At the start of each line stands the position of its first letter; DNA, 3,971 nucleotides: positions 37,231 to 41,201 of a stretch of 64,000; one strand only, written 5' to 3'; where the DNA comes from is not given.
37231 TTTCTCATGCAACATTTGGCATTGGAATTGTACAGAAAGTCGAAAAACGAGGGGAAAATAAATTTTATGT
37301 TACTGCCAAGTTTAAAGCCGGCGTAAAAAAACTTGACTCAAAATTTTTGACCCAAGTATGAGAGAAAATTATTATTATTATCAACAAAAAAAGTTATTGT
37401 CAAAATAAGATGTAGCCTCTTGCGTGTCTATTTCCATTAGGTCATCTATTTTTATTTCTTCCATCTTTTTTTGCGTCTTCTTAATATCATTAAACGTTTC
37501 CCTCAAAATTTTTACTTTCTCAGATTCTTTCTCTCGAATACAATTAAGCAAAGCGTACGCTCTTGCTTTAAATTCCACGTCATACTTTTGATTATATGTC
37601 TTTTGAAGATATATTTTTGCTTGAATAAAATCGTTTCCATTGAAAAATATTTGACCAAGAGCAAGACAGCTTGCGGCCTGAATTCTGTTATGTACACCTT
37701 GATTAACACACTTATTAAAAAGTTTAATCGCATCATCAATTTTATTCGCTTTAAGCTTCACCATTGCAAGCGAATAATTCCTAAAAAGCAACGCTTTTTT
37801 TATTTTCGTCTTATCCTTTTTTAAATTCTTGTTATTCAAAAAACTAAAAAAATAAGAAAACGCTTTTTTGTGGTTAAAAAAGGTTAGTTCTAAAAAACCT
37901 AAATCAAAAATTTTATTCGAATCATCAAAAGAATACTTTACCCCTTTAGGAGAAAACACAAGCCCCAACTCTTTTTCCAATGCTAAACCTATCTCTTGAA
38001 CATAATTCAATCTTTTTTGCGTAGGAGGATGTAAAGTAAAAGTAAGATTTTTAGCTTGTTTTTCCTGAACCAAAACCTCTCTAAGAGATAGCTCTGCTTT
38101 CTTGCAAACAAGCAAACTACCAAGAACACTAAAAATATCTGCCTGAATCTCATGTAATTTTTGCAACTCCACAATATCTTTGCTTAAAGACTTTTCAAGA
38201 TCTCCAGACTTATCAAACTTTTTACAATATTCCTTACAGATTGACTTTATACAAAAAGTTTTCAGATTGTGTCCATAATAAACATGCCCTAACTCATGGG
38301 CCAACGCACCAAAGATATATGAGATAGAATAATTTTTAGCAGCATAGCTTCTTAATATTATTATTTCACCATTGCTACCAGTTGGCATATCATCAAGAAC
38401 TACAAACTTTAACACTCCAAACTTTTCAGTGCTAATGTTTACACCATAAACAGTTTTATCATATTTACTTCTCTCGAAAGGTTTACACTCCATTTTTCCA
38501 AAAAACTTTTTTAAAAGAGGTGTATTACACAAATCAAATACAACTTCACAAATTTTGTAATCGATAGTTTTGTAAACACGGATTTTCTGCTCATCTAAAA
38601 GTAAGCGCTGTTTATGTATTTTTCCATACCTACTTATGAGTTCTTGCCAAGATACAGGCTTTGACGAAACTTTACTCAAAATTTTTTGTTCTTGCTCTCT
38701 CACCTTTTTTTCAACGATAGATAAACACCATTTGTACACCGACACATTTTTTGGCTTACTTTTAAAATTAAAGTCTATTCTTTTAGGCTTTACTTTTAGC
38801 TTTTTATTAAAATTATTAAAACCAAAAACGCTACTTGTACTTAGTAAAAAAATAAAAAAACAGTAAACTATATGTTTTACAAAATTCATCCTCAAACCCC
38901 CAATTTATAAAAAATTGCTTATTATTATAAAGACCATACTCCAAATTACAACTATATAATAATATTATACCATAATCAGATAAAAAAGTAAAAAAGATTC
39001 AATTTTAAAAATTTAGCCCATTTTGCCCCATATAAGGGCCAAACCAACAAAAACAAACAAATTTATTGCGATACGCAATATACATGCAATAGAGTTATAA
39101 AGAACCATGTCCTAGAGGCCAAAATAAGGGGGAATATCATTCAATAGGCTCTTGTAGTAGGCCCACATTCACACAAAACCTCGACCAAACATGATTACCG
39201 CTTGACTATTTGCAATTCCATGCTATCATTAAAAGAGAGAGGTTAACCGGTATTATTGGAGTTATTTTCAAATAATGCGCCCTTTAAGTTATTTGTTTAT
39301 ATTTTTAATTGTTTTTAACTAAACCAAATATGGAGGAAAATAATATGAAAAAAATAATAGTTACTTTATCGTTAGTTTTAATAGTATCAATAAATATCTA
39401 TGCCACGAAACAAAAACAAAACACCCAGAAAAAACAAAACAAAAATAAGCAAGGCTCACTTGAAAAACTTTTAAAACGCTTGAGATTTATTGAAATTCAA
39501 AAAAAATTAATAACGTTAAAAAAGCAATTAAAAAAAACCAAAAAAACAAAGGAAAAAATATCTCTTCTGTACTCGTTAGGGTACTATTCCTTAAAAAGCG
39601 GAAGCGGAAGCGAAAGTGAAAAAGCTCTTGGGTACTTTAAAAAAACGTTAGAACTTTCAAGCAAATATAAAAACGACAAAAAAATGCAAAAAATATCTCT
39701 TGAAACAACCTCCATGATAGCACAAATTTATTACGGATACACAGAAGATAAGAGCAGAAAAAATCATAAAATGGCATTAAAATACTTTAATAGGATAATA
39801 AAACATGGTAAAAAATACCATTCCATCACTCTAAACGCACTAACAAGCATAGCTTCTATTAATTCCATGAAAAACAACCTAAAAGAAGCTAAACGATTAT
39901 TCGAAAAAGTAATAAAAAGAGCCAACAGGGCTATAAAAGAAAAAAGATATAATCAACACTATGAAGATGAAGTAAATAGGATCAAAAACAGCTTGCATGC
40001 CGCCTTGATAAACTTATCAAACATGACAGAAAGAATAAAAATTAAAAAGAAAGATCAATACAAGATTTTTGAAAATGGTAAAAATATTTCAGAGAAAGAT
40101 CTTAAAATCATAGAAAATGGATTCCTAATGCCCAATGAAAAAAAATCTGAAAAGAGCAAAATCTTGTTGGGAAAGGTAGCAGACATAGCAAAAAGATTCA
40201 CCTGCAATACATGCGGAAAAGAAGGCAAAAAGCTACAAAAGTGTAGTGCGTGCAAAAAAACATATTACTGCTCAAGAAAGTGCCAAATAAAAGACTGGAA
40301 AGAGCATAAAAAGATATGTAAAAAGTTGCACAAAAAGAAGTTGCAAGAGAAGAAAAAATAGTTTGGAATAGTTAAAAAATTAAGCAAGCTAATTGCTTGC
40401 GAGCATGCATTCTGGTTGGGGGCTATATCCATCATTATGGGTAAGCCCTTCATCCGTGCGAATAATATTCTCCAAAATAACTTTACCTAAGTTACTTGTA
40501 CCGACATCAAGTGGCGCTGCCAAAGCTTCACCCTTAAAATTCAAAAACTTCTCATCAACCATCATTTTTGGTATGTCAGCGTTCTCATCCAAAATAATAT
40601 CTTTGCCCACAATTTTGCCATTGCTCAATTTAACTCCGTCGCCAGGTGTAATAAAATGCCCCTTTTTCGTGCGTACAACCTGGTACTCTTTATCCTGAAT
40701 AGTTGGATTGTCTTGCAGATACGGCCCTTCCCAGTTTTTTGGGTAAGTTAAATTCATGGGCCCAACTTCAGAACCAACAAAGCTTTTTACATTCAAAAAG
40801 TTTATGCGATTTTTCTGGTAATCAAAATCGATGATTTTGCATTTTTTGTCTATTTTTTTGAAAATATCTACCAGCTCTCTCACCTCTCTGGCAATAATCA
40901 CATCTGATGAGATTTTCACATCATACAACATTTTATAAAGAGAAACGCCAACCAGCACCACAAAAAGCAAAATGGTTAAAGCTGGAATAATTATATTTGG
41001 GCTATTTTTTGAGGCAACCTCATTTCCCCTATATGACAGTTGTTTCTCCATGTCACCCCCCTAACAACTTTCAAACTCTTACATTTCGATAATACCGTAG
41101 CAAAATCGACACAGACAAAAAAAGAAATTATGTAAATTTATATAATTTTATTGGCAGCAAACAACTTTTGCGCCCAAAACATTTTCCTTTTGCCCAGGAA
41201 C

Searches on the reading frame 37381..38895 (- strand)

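Call 7: search_protein_families(library=pfam, proteins=[window:37381-38895:-], max_evalue=0.0001)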
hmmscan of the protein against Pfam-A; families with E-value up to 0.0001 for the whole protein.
window:37381-38895:- (504 aa): 0 families

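Call 16: search_protein_families(library=pfam, proteins=[window:37381-38895:-], max_evalue=1)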
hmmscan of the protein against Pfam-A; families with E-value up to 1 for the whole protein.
window:37381-38895:- (504 aa): 7 families
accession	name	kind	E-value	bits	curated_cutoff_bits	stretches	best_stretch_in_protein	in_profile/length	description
PF01435.24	Peptidase_M48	-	0.00054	20.3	20.3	1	195-300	66-183/186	Peptidase family M48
PF13181.12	TPR_8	-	0.0017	18.8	25.7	0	408-432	2-26/34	Tetratricopeptide repeat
PF13174.12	TPR_6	-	0.02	16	26.3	0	375-399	5-29/33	Tetratricopeptide repeat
PF07719.23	TPR_2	-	0.027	15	27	0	374-397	5-28/34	Tetratricopeptide repeat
PF00515.34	TPR_1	-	0.063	13.6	27.8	0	374-396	5-27/34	Tetratricopeptide repeat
PF25653.1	HMG-CoA_red_N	-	0.067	14.2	27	0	394-441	15-62/115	Hydroxymethylglutaryl-CoA reductase, N-terminal domain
PF13424.12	TPR_12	-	0.089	13.4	30.1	1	375-435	8-73/77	Tetratricopeptide repeat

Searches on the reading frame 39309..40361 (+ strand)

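Call 7: search_protein_families(library=pfam, proteins=[window:39309-40361:+], max_evalue=0.0001)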
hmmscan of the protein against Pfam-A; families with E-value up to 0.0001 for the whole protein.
window:39309-40361:+ (350 aa): 3 families
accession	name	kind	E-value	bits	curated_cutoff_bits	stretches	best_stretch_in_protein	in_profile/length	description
PF01753.24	zf-MYND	-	1.3e-12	48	22.7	1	299-337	1-39/39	MYND finger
PF13424.12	TPR_12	-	2.1e-06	28.2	30.1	0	150-205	16-75/77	Tetratricopeptide repeat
PF00515.34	TPR_1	-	3.3e-05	23.9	27.8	0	177-204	3-30/34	Tetratricopeptide repeat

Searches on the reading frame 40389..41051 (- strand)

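Call 7: search_protein_families(library=pfam, proteins=[window:40389-41051:-], max_evalue=0.0001)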
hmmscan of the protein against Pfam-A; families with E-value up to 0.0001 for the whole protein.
window:40389-41051:- (220 aa): 0 families

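Call 16: search_protein_families(library=pfam, proteins=[window:40389-41051:-], max_evalue=1)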
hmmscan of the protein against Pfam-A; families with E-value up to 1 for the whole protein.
window:40389-41051:- (220 aa): 1 family
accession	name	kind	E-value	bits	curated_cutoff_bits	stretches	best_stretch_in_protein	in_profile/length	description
PF17251.8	Pom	-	0.13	12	22.4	1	76-134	130-189/285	Protochlamydia outer membrane protein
